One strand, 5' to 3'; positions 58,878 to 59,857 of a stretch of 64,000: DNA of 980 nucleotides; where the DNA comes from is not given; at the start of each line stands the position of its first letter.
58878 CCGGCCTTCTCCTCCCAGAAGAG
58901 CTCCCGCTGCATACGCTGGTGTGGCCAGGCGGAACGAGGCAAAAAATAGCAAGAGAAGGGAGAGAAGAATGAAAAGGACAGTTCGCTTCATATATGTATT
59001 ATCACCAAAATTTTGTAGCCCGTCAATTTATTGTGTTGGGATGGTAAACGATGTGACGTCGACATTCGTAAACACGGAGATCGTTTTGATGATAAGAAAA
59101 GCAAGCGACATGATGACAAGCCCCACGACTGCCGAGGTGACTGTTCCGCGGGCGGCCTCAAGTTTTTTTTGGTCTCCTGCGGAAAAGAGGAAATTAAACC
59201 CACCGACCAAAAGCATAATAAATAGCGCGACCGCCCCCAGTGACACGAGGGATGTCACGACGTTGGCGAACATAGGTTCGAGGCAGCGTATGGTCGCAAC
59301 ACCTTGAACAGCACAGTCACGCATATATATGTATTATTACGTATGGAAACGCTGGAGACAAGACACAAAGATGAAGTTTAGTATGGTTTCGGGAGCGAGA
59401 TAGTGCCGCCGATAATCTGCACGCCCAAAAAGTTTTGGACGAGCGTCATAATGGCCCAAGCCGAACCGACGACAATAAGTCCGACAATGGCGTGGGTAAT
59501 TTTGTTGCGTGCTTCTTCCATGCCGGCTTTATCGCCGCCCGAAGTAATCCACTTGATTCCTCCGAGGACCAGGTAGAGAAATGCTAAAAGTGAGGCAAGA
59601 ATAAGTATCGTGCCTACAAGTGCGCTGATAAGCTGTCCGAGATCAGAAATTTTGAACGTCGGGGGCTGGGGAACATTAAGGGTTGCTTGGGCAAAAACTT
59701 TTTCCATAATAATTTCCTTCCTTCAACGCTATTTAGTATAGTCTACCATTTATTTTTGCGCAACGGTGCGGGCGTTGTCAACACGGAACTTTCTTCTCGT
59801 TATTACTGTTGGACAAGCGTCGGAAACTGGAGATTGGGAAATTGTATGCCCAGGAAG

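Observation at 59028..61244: Tandem array of six divergent T4SS pilin paralogues with recently duplicated DNA segments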

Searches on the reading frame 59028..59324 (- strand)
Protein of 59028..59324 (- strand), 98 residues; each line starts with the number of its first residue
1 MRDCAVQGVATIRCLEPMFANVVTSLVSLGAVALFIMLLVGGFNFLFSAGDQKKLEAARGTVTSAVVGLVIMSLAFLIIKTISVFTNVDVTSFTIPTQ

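Call 3: search_protein_families(library=pfam, proteins=[window:59028-59324:-], max_evalue=0.1)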
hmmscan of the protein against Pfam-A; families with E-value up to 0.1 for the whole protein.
window:59028-59324:- (98 aa): 1 family
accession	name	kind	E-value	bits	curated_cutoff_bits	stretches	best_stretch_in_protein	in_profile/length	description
PF18895.5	T4SS_pilin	-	1.6e-07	31.7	26.6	1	20-81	10-70/71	Type IV secretion system pilin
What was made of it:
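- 59028..59324 (-): p1, the last pilin paralogue (98 aa). Its N-tail carries two conserved cysteines (C4, C14). PF18895 31.7 bits (call 3).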

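Call 21: search_protein_representatives(alignment_id=A1)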
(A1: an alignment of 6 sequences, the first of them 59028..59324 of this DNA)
Query: 6 sequences, 112 profile positions. Proteins with E-value up to 0.001 (for the whole library): 70255; up to 1e-10: 10891; up to 1e-30: 67. The best 150 are listed.
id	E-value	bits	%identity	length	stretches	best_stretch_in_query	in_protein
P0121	5.1e-69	245.5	-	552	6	7-102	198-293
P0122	4.2e-56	203.9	-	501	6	23-95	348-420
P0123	6.5e-52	190.4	-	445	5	27-95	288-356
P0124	4.3e-50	184.5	-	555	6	24-104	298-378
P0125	1.6e-49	182.7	-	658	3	27-103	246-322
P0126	2.6e-49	182.0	-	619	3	12-103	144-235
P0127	1.6e-48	179.5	-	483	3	21-106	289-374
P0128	1.0e-47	176.8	-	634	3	27-103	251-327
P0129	2.3e-47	175.7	-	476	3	15-103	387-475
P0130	9.8e-47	173.7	-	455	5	26-95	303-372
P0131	8.5e-46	170.7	-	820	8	26-96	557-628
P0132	1.6e-45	169.8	-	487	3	24-106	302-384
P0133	1.5e-44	166.7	-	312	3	24-106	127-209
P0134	4.9e-44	165.0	-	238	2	20-108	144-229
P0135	1.3e-43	163.7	-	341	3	14-107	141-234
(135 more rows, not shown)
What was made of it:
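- A profile built from the six finds 70,255 cluster representatives at E of at most 1e-3 (call 21).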

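Call 63: search_protein_families(library=ncbifam, proteins=[window:59028-59324:-], max_evalue=0.1)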
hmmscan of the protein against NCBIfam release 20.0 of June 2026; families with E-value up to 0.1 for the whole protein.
window:59028-59324:- (98 aa): 2 families
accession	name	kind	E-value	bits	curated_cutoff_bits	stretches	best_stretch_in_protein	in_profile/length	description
NF045849.1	ICE_MMCAP2_0565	equivalog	0.025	14.3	40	1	24-82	18-76/80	Mbov_0395 family pilin-like conjugal transfer protein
NF010558.0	PRK13953.1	equivalog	0.045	13.8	197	1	15-86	26-97/128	large conductance mechanosensitive channel protein MscL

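Call 73: find_homologous_proteins(query=P0121, max_evalue=1e-20)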
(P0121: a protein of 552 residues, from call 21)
Query P0121 (552 aa): 16 proteins with E <= 1e-20 among 8000 candidates.
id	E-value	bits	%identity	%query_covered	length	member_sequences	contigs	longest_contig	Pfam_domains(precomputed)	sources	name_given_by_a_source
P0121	0.0e+0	1126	100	100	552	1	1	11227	PF18895.6,PF02322.21,PF04956.19,PF27259.1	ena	-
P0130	2.7e-111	391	44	78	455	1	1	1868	PF18895.6,PF04956.19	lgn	-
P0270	5.0e-90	321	51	68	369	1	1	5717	PF04290.19,PF18895.6,PF02322.21,PF04956.19,PF27259.1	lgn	-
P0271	3.1e-89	318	51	62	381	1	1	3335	PF18895.6,PF02322.21,PF04956.19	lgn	-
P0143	1.7e-87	313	49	67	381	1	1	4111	PF18895.6,PF04956.19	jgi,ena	-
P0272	5.0e-87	311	55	59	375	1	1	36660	PF04290.19,PF18895.6,PF02322.21,PF04956.19,PF27259.1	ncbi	ncbi:MAG: MMCAP2_0565 family pilin-like conjugal transfer protein [bacterium]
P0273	8.6e-87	310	38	77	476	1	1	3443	PF18895.6,PF19607.5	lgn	-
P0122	3.2e-85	305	37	97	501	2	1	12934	PF18895.6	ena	-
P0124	6.0e-83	298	39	99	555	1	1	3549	PF18895.6,PF02322.21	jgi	-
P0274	1.7e-76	276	48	67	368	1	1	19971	PF04290.19,PF18895.6,PF04956.19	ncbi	-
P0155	3.0e-65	239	44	64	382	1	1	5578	PF18895.6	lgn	-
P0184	1.0e-57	214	42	65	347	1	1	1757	PF04290.19,PF18895.6,PF02322.21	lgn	-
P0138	2.1e-53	200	40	58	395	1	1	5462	PF18895.6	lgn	-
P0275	5.1e-52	196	41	62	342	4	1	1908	PF18895.6,PF01554.24,PF04956.19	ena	-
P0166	2.4e-50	190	36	61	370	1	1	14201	PF04290.19,PF18895.6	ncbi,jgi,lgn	-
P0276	2.5e-23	101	28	56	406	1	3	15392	PF18895.6,PF01554.24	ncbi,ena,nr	ncbi:MAG: hypothetical protein QF442_03905 [Candidatus Peribacteraceae bacterium]|nr:hypothetical pr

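Call 74: find_encoding_contigs(protein=P0121, flank=6000, max_places=1)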
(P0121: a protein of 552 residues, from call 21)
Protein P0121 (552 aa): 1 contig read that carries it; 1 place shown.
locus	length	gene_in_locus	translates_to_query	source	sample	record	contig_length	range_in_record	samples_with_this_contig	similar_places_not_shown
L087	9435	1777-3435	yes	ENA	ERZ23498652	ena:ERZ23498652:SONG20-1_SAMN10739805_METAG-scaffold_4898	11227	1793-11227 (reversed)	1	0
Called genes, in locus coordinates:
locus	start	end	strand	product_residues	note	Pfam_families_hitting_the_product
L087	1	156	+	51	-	?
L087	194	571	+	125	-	PF18895:T4SS_pilin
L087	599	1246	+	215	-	PF18895:T4SS_pilin (weak)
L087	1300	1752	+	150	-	PF18895:T4SS_pilin (weak)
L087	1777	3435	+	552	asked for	PF02322:Cyt_bd_oxida_II (faint), PF04956:TrbC (faint), PF18895:T4SS_pilin, PF27259:AF_1499 (faint), PF18895:T4SS_pilin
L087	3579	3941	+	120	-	PF18895:T4SS_pilin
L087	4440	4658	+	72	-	-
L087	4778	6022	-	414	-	-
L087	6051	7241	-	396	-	-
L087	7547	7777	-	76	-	-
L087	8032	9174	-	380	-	PF13439:Glyco_transf_4, PF13579:Glyco_trans_4_4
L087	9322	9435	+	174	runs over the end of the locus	-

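Call 75: find_encoding_contigs(protein=P0272, flank=8000, max_places=1)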
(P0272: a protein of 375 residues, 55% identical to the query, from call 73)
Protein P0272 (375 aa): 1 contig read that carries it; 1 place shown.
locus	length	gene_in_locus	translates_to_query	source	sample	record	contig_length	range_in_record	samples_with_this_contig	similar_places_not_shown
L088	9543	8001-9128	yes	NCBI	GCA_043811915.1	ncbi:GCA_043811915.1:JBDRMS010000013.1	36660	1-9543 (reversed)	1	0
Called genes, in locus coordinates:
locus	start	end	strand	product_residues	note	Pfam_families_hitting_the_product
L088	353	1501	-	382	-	PF21543:CvfB_2nd (faint), PF00575:S1, PF23459:S1_RRP5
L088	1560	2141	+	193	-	PF13483:Lactamase_B_3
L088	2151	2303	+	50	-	-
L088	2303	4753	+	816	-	PF00521:DNA_topoisoIV, PF03989:DNA_gyraseA_C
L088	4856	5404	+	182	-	PF01209:Ubie_methyltran, PF13847:Methyltransf_31, PF08241:Methyltransf_11, PF08242:Methyltransf_12 (weak), PF13649:Methyltransf_25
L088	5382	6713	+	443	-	PF01547:SBP_bac_1, PF13416:SBP_bac_8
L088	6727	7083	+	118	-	-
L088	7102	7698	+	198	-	PF18895:T4SS_pilin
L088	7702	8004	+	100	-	PF18895:T4SS_pilin (weak)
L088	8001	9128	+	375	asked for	PF04290:DctQ (faint), PF04956:TrbC (faint), PF18895:T4SS_pilin, PF27259:AF_1499 (faint), PF02322:Cyt_bd_oxida_II (faint), PF18895:T4SS_pilin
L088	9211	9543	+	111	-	PF18895:T4SS_pilin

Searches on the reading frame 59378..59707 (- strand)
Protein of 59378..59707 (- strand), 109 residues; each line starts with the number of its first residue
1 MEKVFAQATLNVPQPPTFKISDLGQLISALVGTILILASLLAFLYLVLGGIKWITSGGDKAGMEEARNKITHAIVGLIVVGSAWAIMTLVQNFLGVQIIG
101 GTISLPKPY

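Call 3: search_protein_families(library=pfam, proteins=[window:59378-59707:-], max_evalue=0.1)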
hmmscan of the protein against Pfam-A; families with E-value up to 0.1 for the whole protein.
window:59378-59707:- (109 aa): 2 families
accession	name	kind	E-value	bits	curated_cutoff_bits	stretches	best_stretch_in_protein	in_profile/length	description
PF18895.5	T4SS_pilin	-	1e-11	45.2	26.6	1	23-90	5-71/71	Type IV secretion system pilin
PF19607.4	DUF6112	-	0.095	13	25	0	20-88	13-79/88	Family of unknown function (DUF6112)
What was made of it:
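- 59378..59707 (-): p2, pilin paralogue (109 aa). It is the most conserved of the six and my candidate for the major subunit. Best PF18895 score (45.2 bits, call 3).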

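Call 35: search_solved_structures(query=A2, max_evalue=10, show_alignments=2)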
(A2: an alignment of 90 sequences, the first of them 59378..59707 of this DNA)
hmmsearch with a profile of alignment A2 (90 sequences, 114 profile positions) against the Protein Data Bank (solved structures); distinct sequences matched with E-value up to 10: 3.
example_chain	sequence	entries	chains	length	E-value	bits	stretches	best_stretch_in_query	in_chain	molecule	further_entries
7zm5_A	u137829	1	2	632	0.24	14.7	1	28-78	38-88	Attachment glycoprotein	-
7rmx_A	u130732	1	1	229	0.46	13.8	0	43-74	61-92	Tunable symmetric protein, D_3_212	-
6xbw_f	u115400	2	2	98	10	9.5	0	40-60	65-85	Ribonuclease kappa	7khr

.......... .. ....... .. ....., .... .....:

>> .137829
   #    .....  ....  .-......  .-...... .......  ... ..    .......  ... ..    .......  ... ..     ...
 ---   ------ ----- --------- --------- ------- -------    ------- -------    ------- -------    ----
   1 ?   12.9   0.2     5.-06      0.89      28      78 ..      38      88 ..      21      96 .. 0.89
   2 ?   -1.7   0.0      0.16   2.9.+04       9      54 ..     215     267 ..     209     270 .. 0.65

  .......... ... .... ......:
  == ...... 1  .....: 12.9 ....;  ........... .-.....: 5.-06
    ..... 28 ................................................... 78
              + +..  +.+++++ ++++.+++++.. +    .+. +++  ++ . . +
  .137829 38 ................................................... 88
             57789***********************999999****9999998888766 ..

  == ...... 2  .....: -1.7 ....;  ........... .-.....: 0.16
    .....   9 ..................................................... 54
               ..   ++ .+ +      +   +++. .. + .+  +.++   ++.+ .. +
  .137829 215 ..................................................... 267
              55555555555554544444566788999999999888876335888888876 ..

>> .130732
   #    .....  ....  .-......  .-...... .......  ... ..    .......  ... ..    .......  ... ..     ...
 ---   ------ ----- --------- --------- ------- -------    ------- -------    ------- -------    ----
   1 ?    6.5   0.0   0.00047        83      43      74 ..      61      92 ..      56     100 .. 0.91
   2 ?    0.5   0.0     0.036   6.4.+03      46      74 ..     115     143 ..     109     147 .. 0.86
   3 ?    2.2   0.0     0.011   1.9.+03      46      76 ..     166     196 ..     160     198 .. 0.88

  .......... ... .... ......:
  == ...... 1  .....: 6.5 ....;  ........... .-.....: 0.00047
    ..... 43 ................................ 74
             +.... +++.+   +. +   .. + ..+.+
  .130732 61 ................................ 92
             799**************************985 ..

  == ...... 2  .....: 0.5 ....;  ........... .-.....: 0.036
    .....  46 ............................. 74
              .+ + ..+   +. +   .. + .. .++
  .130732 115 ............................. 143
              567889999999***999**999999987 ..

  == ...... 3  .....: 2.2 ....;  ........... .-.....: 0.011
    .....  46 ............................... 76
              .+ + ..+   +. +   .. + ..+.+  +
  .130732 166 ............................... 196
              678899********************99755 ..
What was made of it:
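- On Classical VirB2/TrbC pilin (Pfam PF04956): A profile search of PDB sequences finds no pilin (call 35).
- There is no sequence-level match to any solved VirB2, TraA or TrbC structure (call 35).
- Tried and rejected: The family profile found no pilin and nothing significant (call 35).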

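Call 38: predict_structure(alignment_id=A2)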
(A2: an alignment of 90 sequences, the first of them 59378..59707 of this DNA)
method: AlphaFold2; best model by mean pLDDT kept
length: 109 residues; sequences in the alignment: 90
mean_pLDDT: 80.3   pTM: 0.61
mean pLDDT of the five models: 80.3, 80.1, 79.5, 77.6, 77.3
residues with pLDDT >= 90: 54; 70-90: 19; 50-70: 29; < 50: 7
segments of 3 or more residues with pLDDT < 50: 1-3
pLDDT, mean of each block of 10 residues (from residue 1): 51 58 81 94 97 93 96 98 92 70 51
secondary structure, 60 per line:
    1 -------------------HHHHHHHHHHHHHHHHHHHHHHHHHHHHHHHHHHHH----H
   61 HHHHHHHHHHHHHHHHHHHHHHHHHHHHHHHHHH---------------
elements in order: H20-55 H60-94
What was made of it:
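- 59378..59707 (-): AlphaFold2 model: helices 20-55 and 60-94, core pLDDT above 90 (call 38).
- On Pfam PF18895 T4SS_pilin: The AlphaFold2 model of p2 has helices 20-55 and 60-94 with core pLDDT above 90 (call 38).
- The p2 AlphaFold2 model is a two-helix hairpin with core pLDDT above 90 (call 38).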

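Call 40: fold_search(model_id=the predicted structure, library=pdb)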
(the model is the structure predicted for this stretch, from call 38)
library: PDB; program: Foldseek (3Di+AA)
matches with E <= 10: 155; with E <= 0.001: 0
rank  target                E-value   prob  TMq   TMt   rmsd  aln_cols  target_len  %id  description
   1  3teq_B                8.1e-01  0.84  0.53  0.56   4.3        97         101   14  Crystal structure of SOAR domain (released 2012-04-11)
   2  5u0p_V                1.2e+00  0.21  0.35  0.33   6.2        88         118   14  Cryo-EM structure of the transcriptional Mediator (released 2017-03-08)
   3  3teq_A                1.4e+00  0.66  0.50  0.54   6.0        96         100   14  Crystal structure of SOAR domain (released 2012-04-11)
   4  4h63_V                1.5e+00  0.21  0.35  0.34   6.2        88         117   12  Structure of the Schizosaccharomyces pombe Mediator head module (released 2012-10-31)
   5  5ie9_C                1.7e+00  0.13  0.27  0.30  11.6        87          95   10  Crystal structure of the Bacillus-conserved MazG protein, a nucleotide pyrophosphohydrolase (released 2016-03-30)
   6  9a72_A                1.8e+00  0.90  0.60  0.24   2.0        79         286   15  Integrative model of YFMS-CHEW by crosslinking MS and deep learning (released 2024-09-18)
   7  8dfu_0                1.8e+00  0.57  0.48  0.60   7.9        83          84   16  Cryo-EM structure of conjugation pili from Aeropyrum pernix (released 2023-03-22)
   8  5n9j_V                1.8e+00  0.23  0.39  0.42   7.0        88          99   10  Core Mediator of transcriptional regulation (released 2017-05-17)
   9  9vub_C                2.0e+00  0.89  0.61  0.19   1.7        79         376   15  channel C complex with 3 (released 2026-03-11)
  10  4wwb                  2.0e+00  0.82  0.48  0.47   3.2        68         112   12  High-resolution structure of the Ni-bound form of the Y135F mutant of C. metallidurans CnrXs (released 2015-02-11)
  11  5n9j_Z                2.2e+00  0.15  0.35  0.33   9.3        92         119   13  Core Mediator of transcriptional regulation (released 2017-05-17)
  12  2y39                  2.3e+00  0.80  0.48  0.48   3.2        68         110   12  Ni-bound form of Cupriavidus metallidurans CH34 CnrXs (released 2011-03-30)
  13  9vub_A                2.6e+00  0.85  0.58  0.18   1.6        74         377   16  channel C complex with 3 (released 2026-03-11)
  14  9rxe_MODEL_1_A        2.6e+00  0.80  0.45  0.47   2.0        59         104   17  Solution structure of the HR1c domain of human PKN1 (released 2025-12-31)
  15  5da9_A                2.6e+00  0.13  0.29  0.08   9.4        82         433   13  ATP-gamma-S bound Rad50 from Chaetomium thermophilum in complex with the Rad50-binding domain of Mre11 (released 2016-03-02)
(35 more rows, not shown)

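Call 59: search_protein_families(library=pfam, alignment_id=A2, max_evalue=0.1)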
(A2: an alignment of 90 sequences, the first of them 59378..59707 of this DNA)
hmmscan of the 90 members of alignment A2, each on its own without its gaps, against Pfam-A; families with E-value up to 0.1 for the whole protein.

A. member 1, window:59378-59707:- (109 aa): 2 families
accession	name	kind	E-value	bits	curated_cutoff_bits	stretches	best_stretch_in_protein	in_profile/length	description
PF18895.5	T4SS_pilin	-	1e-11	45.2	26.6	1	23-90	5-71/71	Type IV secretion system pilin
PF19607.4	DUF6112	-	0.095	13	25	0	20-88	13-79/88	Family of unknown function (DUF6112)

B. families by the number of members that match (of 90 scanned): 33 families (the first 25 are shown)
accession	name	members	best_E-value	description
PF18895.5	T4SS_pilin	90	1e-11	Type IV secretion system pilin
PF19607.4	DUF6112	35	0.00014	Family of unknown function (DUF6112)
PF23858.1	DUF7220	8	0.013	Family of unknown function (DUF7220)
PF25592.1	DUF7937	6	0.0026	Domain of unknown function (DUF7937)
PF06664.17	WLS-like_TM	6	0.0041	Wntless-like, transmembrane domain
PF04956.18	TrbC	5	0.00057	TrbC/VIRB2 pilin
PF02417.20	Chromate_transp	4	0.00093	Chromate transporter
PF01127.27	Sdh_cyt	4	0.012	Succinate dehydrogenase/Fumarate reductase transmembrane subunit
PF24003.1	DUF7319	4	0.071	Domain of unknown function (DUF7319)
PF09933.14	DUF2165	3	0.018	Predicted small integral membrane protein (DUF2165)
PF07331.16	TctB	2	0.0073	Tripartite tricarboxylate transporter TctB family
PF15062.11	ARL6IP6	2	0.02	Haemopoietic lineage transmembrane helix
PF18920.5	DUF5671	2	0.02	Domain of unknown function (DUF5671)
PF06687.17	SUR7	2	0.023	SUR7/PalI family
PF19862.4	DUF6336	2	0.031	Family of unknown function (DUF6336)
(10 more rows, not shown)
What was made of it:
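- On Pfam PF18895 T4SS_pilin: All 90 members of alignment A2, including all six, hit it at E below 0.1 (call 59).
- On Classical VirB2/TrbC pilin (Pfam PF04956): Five of 90 family members hit sub-threshold (call 59).
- All 90 aligned family members hit PF18895 (call 59).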

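Call 61: search_protein_families(library=ncbifam, proteins=[window:59378-59707:-], max_evalue=0.01)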
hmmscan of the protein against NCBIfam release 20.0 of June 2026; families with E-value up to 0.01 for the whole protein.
window:59378-59707:- (109 aa): 1 family
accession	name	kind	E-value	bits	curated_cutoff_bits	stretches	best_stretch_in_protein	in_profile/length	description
NF045849.1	ICE_MMCAP2_0565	equivalog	3.5e-05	23.4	40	1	22-91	8-77/80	Mbov_0395 family pilin-like conjugal transfer protein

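Call 63: search_protein_families(library=ncbifam, proteins=[window:59378-59707:-], max_evalue=0.1)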
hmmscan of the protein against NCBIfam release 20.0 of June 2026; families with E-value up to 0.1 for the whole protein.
window:59378-59707:- (109 aa): 1 family
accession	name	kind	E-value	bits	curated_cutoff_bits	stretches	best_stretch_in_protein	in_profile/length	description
NF045849.1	ICE_MMCAP2_0565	equivalog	3.5e-05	23.4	40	1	22-91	8-77/80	Mbov_0395 family pilin-like conjugal transfer protein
